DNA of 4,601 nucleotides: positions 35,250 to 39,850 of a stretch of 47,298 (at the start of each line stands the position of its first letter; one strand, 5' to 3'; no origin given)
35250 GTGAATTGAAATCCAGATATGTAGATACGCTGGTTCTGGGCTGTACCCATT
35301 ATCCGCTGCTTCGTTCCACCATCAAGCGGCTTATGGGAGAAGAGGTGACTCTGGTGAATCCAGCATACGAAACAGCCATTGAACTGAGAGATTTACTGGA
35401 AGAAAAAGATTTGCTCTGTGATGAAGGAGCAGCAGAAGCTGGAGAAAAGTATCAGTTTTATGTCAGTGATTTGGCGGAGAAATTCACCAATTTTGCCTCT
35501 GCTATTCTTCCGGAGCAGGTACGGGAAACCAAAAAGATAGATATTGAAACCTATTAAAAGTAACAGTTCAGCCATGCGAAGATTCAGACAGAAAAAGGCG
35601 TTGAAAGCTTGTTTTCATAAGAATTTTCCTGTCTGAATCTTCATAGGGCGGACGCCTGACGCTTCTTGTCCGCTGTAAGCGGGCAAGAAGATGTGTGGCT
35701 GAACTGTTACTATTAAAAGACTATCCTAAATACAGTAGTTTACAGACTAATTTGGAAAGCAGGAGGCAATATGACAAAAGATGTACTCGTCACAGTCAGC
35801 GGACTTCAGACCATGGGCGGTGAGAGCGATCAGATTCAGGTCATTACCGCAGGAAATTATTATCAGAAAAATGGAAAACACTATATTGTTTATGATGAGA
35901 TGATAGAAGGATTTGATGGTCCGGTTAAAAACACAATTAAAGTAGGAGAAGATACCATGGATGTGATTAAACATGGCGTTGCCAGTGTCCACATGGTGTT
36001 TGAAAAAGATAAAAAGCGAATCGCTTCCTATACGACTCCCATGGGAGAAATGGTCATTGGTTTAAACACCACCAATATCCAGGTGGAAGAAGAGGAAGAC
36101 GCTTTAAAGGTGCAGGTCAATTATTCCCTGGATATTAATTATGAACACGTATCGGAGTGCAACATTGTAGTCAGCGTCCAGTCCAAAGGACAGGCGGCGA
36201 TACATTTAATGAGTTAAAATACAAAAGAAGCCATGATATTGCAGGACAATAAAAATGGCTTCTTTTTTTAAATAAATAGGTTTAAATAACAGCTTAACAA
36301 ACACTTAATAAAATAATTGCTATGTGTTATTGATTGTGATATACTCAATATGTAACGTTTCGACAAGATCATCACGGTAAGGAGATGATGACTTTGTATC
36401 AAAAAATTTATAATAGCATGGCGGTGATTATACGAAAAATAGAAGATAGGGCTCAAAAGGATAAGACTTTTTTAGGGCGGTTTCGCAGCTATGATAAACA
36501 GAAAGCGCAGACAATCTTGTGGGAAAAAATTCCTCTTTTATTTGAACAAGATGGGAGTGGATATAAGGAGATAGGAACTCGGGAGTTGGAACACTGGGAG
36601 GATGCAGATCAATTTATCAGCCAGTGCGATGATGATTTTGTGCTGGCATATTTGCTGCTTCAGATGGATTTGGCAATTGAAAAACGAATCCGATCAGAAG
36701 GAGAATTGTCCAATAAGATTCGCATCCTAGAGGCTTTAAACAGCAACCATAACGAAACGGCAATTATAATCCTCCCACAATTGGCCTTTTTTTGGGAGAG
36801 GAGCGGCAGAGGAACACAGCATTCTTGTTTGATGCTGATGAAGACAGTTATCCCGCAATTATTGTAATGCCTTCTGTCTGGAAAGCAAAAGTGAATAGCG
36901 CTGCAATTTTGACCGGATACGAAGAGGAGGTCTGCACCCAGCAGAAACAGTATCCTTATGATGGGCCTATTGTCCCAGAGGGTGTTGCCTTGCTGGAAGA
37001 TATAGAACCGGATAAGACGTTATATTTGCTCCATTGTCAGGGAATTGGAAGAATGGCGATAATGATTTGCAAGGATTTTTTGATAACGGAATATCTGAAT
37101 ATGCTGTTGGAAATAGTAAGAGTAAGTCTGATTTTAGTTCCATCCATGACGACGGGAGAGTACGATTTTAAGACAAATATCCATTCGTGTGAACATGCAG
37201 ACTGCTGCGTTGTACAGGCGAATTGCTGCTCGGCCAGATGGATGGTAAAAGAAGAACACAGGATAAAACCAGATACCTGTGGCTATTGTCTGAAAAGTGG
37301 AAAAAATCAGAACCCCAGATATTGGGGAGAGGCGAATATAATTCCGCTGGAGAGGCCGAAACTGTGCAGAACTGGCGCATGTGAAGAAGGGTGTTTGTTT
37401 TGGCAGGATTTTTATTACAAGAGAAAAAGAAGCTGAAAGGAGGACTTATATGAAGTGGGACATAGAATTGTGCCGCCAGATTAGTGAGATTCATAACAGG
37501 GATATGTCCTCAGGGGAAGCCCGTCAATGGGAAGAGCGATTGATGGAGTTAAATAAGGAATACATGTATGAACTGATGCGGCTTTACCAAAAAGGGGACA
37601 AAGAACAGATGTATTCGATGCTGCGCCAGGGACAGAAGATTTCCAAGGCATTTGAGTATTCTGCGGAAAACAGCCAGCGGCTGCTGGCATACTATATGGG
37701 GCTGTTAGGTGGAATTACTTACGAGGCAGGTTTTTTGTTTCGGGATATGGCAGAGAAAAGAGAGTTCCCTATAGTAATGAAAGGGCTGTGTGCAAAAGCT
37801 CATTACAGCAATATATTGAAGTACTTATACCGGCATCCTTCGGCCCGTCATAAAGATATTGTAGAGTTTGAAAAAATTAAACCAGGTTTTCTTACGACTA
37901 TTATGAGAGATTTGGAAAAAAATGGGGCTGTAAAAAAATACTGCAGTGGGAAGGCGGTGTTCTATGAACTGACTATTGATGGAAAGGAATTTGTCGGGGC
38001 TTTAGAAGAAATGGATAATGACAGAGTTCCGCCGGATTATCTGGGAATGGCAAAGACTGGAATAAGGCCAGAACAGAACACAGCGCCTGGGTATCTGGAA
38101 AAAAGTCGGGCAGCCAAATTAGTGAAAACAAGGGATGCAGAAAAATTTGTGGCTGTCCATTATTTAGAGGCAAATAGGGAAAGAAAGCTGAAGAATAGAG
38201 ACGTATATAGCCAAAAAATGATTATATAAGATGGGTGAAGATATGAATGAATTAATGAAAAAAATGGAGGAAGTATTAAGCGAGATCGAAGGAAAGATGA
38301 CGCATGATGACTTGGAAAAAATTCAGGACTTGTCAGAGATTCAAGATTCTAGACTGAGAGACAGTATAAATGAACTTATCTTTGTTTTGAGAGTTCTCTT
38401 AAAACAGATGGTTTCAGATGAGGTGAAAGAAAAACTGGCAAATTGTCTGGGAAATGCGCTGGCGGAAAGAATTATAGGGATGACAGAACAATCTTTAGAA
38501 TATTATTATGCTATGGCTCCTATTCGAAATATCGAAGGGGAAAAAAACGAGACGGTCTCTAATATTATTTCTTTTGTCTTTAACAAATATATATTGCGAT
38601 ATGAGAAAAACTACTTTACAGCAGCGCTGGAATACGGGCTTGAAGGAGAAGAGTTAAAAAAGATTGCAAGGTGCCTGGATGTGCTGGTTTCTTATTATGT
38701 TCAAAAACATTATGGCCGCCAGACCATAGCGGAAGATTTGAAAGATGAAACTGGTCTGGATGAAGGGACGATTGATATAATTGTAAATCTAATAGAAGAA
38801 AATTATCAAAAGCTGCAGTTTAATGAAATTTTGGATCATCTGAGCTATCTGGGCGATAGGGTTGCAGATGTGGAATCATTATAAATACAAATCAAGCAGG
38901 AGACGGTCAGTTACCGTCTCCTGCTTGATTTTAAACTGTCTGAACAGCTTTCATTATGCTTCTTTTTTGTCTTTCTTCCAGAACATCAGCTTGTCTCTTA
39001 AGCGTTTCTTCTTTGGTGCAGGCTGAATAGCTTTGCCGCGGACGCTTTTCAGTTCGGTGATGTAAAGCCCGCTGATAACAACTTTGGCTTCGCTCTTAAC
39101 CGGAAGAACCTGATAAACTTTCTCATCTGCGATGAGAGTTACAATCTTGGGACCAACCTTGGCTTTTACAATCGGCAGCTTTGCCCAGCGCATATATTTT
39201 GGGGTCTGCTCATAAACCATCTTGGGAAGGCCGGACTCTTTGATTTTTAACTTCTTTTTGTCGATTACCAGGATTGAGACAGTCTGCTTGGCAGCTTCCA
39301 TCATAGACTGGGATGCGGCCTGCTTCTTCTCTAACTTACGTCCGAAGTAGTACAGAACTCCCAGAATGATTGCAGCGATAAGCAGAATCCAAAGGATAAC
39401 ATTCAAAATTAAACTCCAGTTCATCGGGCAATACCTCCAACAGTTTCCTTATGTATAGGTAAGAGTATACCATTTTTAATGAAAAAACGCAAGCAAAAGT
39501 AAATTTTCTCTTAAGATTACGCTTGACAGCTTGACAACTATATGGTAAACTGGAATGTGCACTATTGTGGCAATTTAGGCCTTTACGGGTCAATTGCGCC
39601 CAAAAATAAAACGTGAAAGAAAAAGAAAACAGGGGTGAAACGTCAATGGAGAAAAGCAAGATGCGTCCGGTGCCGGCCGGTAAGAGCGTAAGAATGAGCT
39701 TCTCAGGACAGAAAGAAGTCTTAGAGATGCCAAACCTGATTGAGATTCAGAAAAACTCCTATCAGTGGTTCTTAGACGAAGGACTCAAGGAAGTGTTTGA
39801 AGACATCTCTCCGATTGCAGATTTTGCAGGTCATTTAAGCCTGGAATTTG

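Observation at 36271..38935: Self-contained AT-rich operon (helical ORF / nitrilase-like ORF / wHTH protein / acidic helical protein) between DUF1934 and the rpoBC block: candidate undescribed accessory system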

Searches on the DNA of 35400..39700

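Call 88: search_rna_families(source=window, start=35400, end=39700, threshold=evalue, max_evalue=1)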
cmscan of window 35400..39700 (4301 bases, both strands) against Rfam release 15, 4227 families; matches with E-value up to 1: 1.
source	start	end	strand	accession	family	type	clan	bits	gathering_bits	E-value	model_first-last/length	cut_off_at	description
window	35575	35643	-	RF04255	MIR8001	Gene; miRNA;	-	22.1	90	0.86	1-67/67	no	MIR8001 microRNA precursor family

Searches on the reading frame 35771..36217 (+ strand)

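Call 4: search_protein_families(library=pfam, proteins=[window:35771-36217:+], max_evalue=1)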
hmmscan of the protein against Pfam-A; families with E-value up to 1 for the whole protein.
window:35771-36217:+ (148 aa): 3 families
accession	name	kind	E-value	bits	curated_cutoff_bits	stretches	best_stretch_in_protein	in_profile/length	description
PF09148.16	DUF1934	-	2e-36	125.2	22.5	1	7-132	1-126/128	Domain of unknown function (DUF1934)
PF20045.4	DUF6447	-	0.064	13.5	27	1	75-116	13-54/75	Family of unknown function (DUF6447)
PF17529.7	DUF5450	-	0.096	13.1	25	1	56-135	75-153/161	Family of unknown function (DUF5450)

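Call 5: search_protein_families(library=ncbifam, proteins=[window:35771-36217:+], max_evalue=1)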
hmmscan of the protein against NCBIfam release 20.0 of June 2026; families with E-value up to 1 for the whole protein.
window:35771-36217:+ (148 aa): 1 family
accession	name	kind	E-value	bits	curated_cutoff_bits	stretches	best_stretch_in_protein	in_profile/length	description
NF041071.1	Trm10_mtase_Thprot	equivalog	0.0085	14.9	330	1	61-139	58-139/296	tRNA (adenine(9)-N1)-methyltransferase Trm10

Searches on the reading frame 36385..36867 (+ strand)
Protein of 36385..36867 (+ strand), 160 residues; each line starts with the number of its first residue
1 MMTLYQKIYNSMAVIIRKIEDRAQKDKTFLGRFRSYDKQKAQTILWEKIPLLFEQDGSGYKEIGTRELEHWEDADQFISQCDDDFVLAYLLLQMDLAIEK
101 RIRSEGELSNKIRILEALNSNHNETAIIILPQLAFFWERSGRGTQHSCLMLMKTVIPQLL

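Call 4: search_protein_families(library=pfam, proteins=[window:36385-36867:+], max_evalue=1)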
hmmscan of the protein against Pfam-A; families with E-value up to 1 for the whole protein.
window:36385-36867:+ (160 aa): 1 family
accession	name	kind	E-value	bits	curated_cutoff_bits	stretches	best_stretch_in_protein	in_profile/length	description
PF22622.2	MFE-2_hydrat-2_N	-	0.13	12.5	27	1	93-127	71-105/130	MFE-2 hydratase 2 N-terminal domain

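Call 5: search_protein_families(library=ncbifam, proteins=[window:36385-36867:+], max_evalue=1)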
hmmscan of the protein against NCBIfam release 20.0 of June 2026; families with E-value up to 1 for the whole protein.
window:36385-36867:+ (160 aa): 0 families

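Call 8: search_protein_families(library=padloc, proteins=[window:36385-36867:+], max_evalue=1)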
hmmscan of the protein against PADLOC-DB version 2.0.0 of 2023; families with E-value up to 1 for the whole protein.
window:36385-36867:+ (160 aa): 0 families

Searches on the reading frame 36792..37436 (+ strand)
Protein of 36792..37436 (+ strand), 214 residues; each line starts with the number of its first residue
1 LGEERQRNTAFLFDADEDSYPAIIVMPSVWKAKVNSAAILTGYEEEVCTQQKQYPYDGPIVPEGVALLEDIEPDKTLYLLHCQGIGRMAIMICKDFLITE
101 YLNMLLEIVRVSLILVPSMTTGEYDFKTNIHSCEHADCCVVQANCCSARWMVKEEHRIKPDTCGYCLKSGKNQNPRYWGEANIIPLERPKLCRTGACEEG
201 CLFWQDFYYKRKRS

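Call 4: search_protein_families(library=pfam, proteins=[window:36792-37436:+], max_evalue=1)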
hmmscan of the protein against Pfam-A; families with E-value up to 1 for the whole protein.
window:36792-37436:+ (214 aa): 0 families

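Call 5: search_protein_families(library=ncbifam, proteins=[window:36792-37436:+], max_evalue=1)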
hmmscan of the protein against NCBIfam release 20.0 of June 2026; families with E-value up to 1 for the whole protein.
window:36792-37436:+ (214 aa): 0 families

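Call 8: search_protein_families(library=padloc, proteins=[window:36792-37436:+], max_evalue=1)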
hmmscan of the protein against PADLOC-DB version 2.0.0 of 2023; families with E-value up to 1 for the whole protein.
window:36792-37436:+ (214 aa): 1 family
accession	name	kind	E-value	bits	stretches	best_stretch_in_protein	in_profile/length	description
PDLC03804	RTasNitrilase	-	0.0016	15.6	1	22-145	225-334/397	DRT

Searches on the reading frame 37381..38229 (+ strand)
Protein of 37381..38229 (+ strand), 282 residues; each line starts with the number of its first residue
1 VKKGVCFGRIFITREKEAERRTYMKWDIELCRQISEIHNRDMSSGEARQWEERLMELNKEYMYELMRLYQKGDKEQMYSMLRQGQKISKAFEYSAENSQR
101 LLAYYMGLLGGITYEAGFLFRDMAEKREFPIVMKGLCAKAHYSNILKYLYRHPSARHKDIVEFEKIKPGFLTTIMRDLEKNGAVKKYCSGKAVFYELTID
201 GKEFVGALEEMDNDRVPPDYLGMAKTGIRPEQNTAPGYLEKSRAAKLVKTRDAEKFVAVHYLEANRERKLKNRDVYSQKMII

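Call 4: search_protein_families(library=pfam, proteins=[window:37381-38229:+], max_evalue=1)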
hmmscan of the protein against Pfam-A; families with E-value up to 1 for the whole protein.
window:37381-38229:+ (282 aa): 5 families
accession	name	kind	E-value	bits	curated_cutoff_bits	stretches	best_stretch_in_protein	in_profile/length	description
PF01047.28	MarR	-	1.4e-05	25.3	24.6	1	145-187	8-50/59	MarR family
PF04751.20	DarP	-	0.0076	16.6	26.3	1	42-102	90-148/153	Dual-action ribosomal maturation protein DarP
PF13412.12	HTH_24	-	0.045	13.8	21.9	1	144-185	7-48/48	Winged helix-turn-helix DNA-binding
PF03965.22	Penicillinase_R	-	0.082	13.7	22.6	1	144-205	7-72/115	Penicillinase repressor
PF02082.26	Rrf2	-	0.19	12.3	30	1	145-185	11-54/132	Iron-dependent Transcriptional regulator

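Call 5: search_protein_families(library=ncbifam, proteins=[window:37381-38229:+], max_evalue=1)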
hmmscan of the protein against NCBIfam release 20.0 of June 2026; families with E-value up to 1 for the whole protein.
window:37381-38229:+ (282 aa): 2 families
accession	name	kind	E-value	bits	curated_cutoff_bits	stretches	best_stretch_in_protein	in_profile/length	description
NF003593.1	PRK05255.1-1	equivalog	0.0098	15.9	70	1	45-100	91-147/155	ribosome biogenesis factor YjgA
TIGR00738.1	rrf2_super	superfamily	0.014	15.3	73.3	1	155-199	26-69/132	Rrf2 family transcriptional regulator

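Call 8: search_protein_families(library=padloc, proteins=[window:37441-38229:+], max_evalue=1)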
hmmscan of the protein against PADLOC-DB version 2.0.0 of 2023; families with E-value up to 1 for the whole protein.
window:37441-38229:+ (262 aa): 0 families

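Call 24: find_homologous_proteins(query=window:37441-38229:+)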
Query window:37441-38229:+ (262 aa): 6 proteins with E <= 0.001 among 458 candidates.
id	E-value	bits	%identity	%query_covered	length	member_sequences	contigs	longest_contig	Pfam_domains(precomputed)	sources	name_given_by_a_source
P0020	4.3e-167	572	98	99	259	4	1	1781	PF01047.29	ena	-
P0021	6.6e-155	532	92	99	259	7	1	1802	PF01047.29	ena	-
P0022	8.0e-62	227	49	86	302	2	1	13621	-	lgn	-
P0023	2.9e-61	225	48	86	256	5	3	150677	-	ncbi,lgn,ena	-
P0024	4.1e-61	225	47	88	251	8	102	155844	-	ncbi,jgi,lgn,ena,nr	ncbi:MAG: hypothetical protein HFG42_01520 [Lachnospiraceae bacterium]|jgi:predicted transcriptional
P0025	6.1e-57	211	52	75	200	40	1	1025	-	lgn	-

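Call 66: search_solved_structures(query=A6, max_evalue=1, show_alignments=1)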
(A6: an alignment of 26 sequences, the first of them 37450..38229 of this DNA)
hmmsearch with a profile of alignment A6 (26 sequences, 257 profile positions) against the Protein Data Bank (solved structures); distinct sequences matched with E-value up to 1: 90 (the best 60 are shown).
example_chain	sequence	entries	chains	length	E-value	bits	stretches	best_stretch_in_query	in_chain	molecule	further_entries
5k1y_C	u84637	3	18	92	2.5e-05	27.2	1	123-191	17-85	AspA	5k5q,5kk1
4rs8_A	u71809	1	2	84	2.8e-05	27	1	123-191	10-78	AspA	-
5k5o_A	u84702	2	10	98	3e-05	26.9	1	123-191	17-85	AspA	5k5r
1ku9_A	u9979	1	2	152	8.3e-05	25.4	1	137-228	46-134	hypothetical protein MJ223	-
5aip_A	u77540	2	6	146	0.00014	24.7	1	123-205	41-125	TRANSCRIPTIONAL REGULATOR, MARR FAMILY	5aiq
2pmh_A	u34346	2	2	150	0.00037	23.3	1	123-166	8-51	150aa long hypothetical transcriptional regulator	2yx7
2efq_A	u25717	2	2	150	0.00039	23.2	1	123-166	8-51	150aa long hypothetical transcriptional regulator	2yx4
2e7w_A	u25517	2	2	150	0.00039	23.2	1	123-166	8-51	150aa long hypothetical transcriptional regulator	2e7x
2efo_A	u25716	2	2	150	0.00039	23.2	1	123-166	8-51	150aa long hypothetical transcriptional regulator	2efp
4u3m_C0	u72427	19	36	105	0.0022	20.8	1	141-198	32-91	40S ribosomal protein S10-B | 40S ribosomal protein S10-A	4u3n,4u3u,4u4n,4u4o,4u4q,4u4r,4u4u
3l7w_A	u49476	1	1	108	0.0022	20.7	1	139-183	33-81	Putative uncharacterized protein SMU.1704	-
4u3n_c0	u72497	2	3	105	0.0026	20.6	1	141-197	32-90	40S ribosomal protein S10-A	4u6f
4xrf_A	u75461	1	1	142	0.003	20.4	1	123-206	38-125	Transcriptional regulator, MarR family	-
5fci_C0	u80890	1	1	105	0.0032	20.2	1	141-193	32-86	40S ribosomal protein S10-A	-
3j6x_10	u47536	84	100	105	0.0046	19.7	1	141-192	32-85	40S ribosomal protein S10 | 40S ribosomal protein S10-A | eS10 (yeast S10)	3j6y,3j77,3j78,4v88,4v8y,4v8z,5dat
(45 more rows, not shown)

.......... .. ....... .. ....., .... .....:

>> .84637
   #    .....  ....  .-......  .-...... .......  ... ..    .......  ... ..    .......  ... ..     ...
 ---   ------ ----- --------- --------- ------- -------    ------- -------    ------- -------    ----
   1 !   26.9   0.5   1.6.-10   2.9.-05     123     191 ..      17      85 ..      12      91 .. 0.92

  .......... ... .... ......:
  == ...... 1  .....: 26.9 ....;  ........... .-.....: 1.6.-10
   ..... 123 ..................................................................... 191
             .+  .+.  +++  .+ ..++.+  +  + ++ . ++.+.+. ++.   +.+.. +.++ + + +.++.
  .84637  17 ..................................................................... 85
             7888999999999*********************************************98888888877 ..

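Call 95: search_protein_families(library=padloc, alignment_id=A8, max_evalue=0.01)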
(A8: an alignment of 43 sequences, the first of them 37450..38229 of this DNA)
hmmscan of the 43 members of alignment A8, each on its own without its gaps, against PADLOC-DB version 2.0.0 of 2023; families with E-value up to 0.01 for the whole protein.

A. member 1, window:37450-38229:+ (259 aa): 0 families

B. families by the number of members that match (of 43 scanned): 30 families (the first 25 are shown)
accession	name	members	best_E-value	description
PDLC03963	SoFic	14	1.9e-06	-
PDLC01438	Csa3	13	3.6e-06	"CAS-I,CAS-II,CAS-III,CAS-IV,CAS-V,CAS-VI; associated_signaling"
PDLC01434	CasR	9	0.00017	"CAS-I,CAS-II,CAS-III,CAS-IV,CAS-V,CAS-VI; associated_signaling"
PDLC01852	CARF3--CARF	5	0.00065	-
PDLC01879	CARF3--CARF_TM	5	0.0011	-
PDLC01848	CARF3--CARF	4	0.00063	-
PDLC01870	CARF3--CARF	3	0.00012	-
PDLC01865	CARF3--CARF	3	0.0016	-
PDLC03869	LmuC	3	0.0028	-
PDLC01866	CARF3--CARF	2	2.6e-06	-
PDLC01720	Csa3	2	4.6e-06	Csa3_1_CAS-I-II-III-IV-V-VI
PDLC03928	PsyrT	2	0.00015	-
PDLC01875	CARF3--CARF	2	0.00023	-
PDLC04368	PDC-M05A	2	0.0012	-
PDLC01853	CARF3--CARF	2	0.0046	-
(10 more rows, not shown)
